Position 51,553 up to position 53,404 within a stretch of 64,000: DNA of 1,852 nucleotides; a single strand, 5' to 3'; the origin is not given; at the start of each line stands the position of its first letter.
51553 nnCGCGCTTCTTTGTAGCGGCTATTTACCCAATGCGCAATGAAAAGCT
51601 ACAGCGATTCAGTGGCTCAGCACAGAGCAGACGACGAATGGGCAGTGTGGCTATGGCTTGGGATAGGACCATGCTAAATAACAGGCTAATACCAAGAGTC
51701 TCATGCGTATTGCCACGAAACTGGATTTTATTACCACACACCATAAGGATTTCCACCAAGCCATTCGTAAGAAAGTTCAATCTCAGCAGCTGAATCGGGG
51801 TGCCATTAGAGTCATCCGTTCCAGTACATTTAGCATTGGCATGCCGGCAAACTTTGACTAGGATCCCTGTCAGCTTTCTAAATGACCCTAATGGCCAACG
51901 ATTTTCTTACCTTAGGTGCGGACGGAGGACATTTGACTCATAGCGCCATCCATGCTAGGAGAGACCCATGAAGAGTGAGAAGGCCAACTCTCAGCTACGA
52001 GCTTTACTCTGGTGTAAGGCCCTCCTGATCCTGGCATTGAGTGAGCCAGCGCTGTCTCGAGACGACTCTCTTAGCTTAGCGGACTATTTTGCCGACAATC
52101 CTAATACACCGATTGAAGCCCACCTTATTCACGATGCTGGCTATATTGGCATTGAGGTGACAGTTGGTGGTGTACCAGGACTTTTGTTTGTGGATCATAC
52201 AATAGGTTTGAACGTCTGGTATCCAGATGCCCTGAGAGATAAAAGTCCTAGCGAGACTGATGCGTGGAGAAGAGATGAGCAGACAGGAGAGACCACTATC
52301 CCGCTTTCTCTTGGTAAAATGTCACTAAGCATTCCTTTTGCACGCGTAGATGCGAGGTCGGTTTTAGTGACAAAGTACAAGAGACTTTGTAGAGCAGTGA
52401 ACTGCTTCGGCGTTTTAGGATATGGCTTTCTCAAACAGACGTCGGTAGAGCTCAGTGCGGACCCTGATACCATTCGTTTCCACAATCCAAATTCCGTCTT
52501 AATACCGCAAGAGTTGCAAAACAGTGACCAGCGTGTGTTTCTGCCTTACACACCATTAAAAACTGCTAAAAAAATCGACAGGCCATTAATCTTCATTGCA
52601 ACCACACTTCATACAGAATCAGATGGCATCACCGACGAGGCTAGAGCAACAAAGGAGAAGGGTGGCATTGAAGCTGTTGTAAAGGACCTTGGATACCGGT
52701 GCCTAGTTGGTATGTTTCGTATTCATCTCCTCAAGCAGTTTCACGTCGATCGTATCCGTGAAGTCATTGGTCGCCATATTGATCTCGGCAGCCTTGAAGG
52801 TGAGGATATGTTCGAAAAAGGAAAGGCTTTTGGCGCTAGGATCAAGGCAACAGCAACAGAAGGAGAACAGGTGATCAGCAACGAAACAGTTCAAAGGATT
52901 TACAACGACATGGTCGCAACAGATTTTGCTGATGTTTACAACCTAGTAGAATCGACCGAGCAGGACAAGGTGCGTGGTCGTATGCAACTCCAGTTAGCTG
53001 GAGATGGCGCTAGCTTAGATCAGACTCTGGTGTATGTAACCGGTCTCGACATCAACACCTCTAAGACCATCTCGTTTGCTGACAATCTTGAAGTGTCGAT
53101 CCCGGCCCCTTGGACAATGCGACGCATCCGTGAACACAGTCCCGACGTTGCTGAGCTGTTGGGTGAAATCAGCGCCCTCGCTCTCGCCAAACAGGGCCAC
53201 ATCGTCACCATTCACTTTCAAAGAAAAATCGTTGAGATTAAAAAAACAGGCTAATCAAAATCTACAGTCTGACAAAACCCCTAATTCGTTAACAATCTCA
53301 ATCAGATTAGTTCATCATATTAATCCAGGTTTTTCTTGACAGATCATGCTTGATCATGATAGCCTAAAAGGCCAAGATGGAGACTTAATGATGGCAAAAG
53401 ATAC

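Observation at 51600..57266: AT-richer, TA-dense islet abutting tRNA-Sec: probable horizontally acquired island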

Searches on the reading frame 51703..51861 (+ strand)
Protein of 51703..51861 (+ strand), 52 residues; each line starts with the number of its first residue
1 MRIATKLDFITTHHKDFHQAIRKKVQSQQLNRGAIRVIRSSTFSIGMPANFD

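Call 9: search_protein_families(library=padloc, proteins=[window:51703-51861:+], max_evalue=0.1)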
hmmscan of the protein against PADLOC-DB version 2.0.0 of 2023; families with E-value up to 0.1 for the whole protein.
window:51703-51861:+ (52 aa): 0 families

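Call 10: search_protein_families(library=ncbifam, proteins=[window:51703-51861:+], max_evalue=0.1)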
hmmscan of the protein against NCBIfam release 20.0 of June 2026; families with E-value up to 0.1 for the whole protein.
window:51703-51861:+ (52 aa): 0 families

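Call 32: search_protein_families(library=pfam, proteins=[window:51703-51858:+], max_evalue=10)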
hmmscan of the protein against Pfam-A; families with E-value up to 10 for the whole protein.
seq(52 aa): 1 family
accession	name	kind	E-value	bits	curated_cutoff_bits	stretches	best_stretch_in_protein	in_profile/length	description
PF09602.15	PhaP_Bmeg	-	0.11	12.9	28.3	1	4-35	113-144/168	Polyhydroxyalkanoic acid inclusion protein (PhaP_Bmeg)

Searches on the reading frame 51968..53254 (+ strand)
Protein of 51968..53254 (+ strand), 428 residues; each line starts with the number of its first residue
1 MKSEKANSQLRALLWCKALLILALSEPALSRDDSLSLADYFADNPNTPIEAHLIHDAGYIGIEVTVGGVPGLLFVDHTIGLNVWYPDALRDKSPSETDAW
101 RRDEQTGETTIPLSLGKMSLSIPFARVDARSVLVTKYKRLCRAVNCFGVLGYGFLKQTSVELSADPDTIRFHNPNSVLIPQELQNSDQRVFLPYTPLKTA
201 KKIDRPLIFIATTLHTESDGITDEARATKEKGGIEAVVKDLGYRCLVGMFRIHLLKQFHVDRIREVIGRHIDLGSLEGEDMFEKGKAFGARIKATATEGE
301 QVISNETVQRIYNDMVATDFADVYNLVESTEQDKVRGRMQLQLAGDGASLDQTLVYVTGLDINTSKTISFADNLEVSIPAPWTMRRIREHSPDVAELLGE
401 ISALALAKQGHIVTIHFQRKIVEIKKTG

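Call 5: search_protein_families(library=pfam, proteins=[window:51968-53254:+], max_evalue=0.01)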
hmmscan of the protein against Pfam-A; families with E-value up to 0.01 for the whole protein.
window:51968-53254:+ (428 aa): 0 families

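Call 9: search_protein_families(library=padloc, proteins=[window:51968-53254:+], max_evalue=0.1)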
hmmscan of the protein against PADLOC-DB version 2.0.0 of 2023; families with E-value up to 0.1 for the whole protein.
window:51968-53254:+ (428 aa): 0 families

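Call 10: search_protein_families(library=ncbifam, proteins=[window:51968-53254:+], max_evalue=0.1)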
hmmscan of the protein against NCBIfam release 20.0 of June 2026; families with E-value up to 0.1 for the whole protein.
window:51968-53254:+ (428 aa): 0 families

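Call 12: find_encoding_contigs(protein=window:51968-53254:+, flank=10000, max_places=6)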
Protein window:51968-53254:+ (428 aa): 1 contig read that carries it; 1 place shown.
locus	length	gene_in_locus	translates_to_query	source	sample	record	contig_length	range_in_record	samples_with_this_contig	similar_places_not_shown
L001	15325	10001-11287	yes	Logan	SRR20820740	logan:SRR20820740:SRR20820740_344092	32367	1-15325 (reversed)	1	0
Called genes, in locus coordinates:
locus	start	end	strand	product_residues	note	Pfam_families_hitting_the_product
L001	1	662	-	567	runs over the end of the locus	PF00496:SBP_bac_5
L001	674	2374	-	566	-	PF00496:SBP_bac_5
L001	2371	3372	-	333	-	PF00005:ABC_tran, PF08352:oligo_HPY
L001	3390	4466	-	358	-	PF00005:ABC_tran, PF02463:SMC_N (weak), PF13304:AAA_21 (weak), PF08352:oligo_HPY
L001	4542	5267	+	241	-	-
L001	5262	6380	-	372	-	PF13173:AAA_14, PF13635:DUF4143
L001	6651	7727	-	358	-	PF00528:BPD_transp_1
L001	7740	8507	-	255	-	PF00005:ABC_tran, PF13304:AAA_21 (faint)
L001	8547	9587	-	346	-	PF09084:NMT1, PF12974:Phosphonate-bd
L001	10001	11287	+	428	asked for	-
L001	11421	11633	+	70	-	-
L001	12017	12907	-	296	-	-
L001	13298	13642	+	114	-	PF05973:Gp49 (weak)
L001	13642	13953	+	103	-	PF21716:dnstrm_HI1420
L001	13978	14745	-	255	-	-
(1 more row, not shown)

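Call 17: find_homologous_proteins(query=window:51968-53254:+, max_evalue=0.001)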
Query window:51968-53254:+ (428 aa): 1 proteins with E <= 0.001 among 8000 candidates.
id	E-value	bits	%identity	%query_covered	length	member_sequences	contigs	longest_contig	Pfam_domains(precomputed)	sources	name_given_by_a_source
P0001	3.0e-283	957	100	100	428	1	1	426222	-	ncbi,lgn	-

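Call 18: list_cluster_members(proteins=[window:51968-53254:+, window:53984-54898:-, window:55945-56712:-, window:56758-57084:-, window:55265-55609:+, window:55609-55920:+, window:53578-53871:+, window:53346-53600:+, window:57461-58213:+, window:50514-51554:-])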
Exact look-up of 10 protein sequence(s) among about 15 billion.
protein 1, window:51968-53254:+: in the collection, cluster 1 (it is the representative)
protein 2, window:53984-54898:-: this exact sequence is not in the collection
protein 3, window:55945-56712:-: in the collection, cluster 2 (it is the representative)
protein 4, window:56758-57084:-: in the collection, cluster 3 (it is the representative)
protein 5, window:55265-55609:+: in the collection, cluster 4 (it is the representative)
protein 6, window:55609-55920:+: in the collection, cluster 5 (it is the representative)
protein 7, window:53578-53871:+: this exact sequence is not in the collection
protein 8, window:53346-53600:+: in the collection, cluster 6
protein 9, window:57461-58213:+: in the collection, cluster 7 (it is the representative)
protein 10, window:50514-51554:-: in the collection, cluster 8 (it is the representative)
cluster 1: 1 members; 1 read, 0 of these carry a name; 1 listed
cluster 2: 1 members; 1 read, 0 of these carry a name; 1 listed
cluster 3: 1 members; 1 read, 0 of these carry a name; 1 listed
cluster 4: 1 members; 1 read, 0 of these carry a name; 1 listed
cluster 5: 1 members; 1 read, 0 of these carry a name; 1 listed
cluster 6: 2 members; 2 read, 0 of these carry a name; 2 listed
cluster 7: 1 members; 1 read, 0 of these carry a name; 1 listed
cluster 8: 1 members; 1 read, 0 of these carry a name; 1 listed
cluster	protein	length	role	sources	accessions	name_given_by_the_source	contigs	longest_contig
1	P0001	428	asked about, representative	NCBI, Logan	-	-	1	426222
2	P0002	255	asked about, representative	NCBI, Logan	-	-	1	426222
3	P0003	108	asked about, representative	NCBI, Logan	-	-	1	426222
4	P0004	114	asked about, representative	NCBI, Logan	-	-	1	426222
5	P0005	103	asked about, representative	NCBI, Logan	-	-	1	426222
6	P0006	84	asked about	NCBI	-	-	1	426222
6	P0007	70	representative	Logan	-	-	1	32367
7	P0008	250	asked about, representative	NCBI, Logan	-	-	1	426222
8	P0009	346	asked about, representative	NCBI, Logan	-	-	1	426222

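Call 27: search_protein_representatives(protein=window:51968-53254:+)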
Query: 428 residues. Proteins with E-value up to 0.001 (for the whole library): 1; up to 1e-10: 1; up to 1e-30: 1. The best 1 are listed.
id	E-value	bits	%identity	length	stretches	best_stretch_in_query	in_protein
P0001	9.6e-284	956.9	100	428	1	1-428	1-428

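Call 32: search_protein_families(library=pfam, proteins=[window:51968-53254:+], max_evalue=10)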
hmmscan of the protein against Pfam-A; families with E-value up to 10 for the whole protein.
window:51968-53254:+ (428 aa): 0 families

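Call 33: search_protein_families(library=phrogs, proteins=[window:51968-53254:+], max_evalue=0.01)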
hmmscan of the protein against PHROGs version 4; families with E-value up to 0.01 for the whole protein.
window:51968-53254:+ (428 aa): 0 families

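Call 41: predict_structure(protein=window:51968-53254:+)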
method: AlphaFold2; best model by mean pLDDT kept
length: 428 residues; sequences in the alignment: 1
mean_pLDDT: 35.6   pTM: 0.23
mean pLDDT of the five models: 35.6, 31.8, 30.5, 28.1, 26.2
residues with pLDDT >= 90: 0; 70-90: 0; 50-70: 34; < 50: 394
segments of 3 or more residues with pLDDT < 50: 1-355, 357-373, 409-412, 416-428
pLDDT, mean of each block of 10 residues (from residue 1): 36 43 36 37 41 38 39 34 27 32 34 26 24 21 23 27 28 28 28 26 27 27 35 33 33 33 37 39 38 35 34 35 30 37 42 45 39 51 58 54 52 47 43
secondary structure, 60 per line:
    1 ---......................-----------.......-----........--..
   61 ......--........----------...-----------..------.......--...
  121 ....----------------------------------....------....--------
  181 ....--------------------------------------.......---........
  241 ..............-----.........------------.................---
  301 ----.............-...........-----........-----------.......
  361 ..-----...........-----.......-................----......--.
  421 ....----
elements in order: H4-25 H37-43 E49-56 E59-66 E69-76 E109-115 E118-124 E159-162 E169-172 H181-184 H223-229 H233-254 H260-268 H281-297 H305-317 H319-329 E335-342 E354-362 E368-378 H384-390 H392-407 E412-417 E420-424

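Call 43: search_solved_structures(query=window:51968-53254:+, max_evalue=10)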
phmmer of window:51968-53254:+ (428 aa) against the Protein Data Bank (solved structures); distinct sequences matched with E-value up to 10: 9.
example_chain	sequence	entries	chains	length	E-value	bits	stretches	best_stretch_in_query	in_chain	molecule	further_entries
4wp8_A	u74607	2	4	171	0.24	13.6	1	258-306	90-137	Ma1120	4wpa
4wp9_A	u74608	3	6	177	0.26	13.5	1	258-306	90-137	Ma1120 | Cyclase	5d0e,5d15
4wp3_A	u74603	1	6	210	0.35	13.1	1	258-306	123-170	Ma1120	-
2fff_B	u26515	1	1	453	0.46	12.7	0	302-352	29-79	penicillin-binding protein 1B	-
2bg1_A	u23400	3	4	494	0.55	12.5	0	302-352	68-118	PENICILLIN-BINDING PROTEIN 1B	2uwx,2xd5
9sg5_A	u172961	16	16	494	0.55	12.5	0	302-352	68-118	Penicillin-binding protein 1B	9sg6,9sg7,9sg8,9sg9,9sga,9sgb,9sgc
2y2g_A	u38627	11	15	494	0.55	12.5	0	302-352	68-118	PENICILLIN-BINDING PROTEIN 1B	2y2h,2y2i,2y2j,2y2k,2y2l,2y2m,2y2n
2xd1_A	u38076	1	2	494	0.55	12.5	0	302-352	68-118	PENICILLIN-BINDING PROTEIN 1B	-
2jch_A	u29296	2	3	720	1.3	11.2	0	302-352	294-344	PENICILLIN-BINDING PROTEIN 1B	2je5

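Call 68: search_dna_similar(query=window:51968-53254:+, collection=plasmids, mode=protein, max_evalue=0.01, max_rows=5)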
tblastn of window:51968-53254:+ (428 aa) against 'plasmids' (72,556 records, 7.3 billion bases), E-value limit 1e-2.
No match.

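Call 74: search_dna_similar(query=window:51968-53254:+, collection=phages, mode=protein, max_evalue=0.01, max_rows=5)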
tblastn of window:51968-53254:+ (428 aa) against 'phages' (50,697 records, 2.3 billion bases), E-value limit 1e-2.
No match.

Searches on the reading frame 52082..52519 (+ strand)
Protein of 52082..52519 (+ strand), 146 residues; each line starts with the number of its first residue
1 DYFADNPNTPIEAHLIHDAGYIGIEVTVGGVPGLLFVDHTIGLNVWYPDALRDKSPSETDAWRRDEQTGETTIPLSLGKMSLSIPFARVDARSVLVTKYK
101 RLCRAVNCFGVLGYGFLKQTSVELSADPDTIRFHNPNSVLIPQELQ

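Call 79: search_protein_families(library=pfam, proteins=[window:52082-52519:+], max_evalue=10)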
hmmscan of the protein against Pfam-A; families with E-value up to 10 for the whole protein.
seq(146 aa): 0 families

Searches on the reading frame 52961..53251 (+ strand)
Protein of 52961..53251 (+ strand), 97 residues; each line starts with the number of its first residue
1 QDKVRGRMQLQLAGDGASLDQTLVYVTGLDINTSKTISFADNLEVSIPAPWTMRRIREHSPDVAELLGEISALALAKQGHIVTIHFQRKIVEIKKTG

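Call 79: search_protein_families(library=pfam, proteins=[window:52961-53251:+], max_evalue=10)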
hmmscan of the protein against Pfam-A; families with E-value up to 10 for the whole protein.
seq(97 aa): 1 family
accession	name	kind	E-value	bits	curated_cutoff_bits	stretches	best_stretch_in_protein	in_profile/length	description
PF24411.1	DUF7545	-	0.18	12.6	27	1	37-89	10-63/95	Family of unknown function (DUF7545)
